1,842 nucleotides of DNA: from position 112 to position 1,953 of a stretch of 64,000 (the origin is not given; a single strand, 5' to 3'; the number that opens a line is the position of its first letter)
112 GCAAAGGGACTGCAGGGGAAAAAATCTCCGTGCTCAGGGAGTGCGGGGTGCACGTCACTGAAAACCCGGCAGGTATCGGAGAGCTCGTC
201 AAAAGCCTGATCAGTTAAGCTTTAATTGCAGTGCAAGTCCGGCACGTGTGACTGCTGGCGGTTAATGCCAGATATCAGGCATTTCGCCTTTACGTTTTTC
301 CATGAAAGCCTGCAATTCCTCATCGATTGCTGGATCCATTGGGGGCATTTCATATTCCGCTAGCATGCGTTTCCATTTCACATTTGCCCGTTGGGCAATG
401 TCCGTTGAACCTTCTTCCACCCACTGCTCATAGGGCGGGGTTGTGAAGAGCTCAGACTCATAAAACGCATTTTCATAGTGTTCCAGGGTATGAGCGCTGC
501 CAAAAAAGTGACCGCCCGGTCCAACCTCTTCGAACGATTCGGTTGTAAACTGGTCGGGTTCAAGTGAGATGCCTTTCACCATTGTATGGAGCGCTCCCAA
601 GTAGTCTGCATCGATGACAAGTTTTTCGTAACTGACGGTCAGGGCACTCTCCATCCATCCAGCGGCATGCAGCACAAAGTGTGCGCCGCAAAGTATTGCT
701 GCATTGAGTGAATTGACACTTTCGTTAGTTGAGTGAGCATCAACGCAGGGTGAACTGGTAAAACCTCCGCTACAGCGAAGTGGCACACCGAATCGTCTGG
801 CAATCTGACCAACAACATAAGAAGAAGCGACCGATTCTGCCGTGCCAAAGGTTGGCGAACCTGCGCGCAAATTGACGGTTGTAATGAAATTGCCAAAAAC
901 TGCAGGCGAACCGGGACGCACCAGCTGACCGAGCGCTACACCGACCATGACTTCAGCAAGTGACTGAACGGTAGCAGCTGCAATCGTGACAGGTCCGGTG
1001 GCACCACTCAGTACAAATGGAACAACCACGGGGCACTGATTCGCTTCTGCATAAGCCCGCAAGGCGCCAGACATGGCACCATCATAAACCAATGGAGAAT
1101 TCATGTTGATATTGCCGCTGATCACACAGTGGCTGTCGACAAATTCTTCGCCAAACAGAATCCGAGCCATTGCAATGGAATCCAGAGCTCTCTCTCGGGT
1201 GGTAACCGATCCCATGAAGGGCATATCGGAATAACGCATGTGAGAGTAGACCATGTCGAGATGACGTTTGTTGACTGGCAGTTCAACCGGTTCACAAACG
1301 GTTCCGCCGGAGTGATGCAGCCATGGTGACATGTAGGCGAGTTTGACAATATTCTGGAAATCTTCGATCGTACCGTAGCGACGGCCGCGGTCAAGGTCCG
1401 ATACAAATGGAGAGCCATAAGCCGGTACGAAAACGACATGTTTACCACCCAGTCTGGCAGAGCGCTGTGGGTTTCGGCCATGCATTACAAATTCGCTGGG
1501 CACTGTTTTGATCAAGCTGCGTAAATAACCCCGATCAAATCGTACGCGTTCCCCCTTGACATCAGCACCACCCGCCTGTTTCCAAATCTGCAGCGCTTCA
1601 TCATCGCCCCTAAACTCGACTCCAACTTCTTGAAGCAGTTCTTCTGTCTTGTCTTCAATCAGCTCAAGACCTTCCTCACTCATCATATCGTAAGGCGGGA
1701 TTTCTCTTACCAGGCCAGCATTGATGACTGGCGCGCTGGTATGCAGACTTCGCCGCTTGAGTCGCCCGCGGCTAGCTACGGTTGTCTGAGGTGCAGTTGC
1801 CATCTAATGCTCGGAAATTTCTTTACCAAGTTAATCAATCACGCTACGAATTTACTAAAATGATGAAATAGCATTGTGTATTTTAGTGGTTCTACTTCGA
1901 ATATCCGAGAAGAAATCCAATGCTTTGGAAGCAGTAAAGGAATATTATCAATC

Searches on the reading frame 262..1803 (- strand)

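Call 59: search_protein_families(library=pfam, proteins=[window:262-1803:-], max_evalue=0.001)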
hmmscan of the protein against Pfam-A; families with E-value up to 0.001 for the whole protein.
window:262-1803:- (513 aa): 1 family
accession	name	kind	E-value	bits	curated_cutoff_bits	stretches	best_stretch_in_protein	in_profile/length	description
PF06253.16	MTTB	-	8.1e-208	690.9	25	1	12-509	3-500/500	Trimethylamine methyltransferase (MTTB)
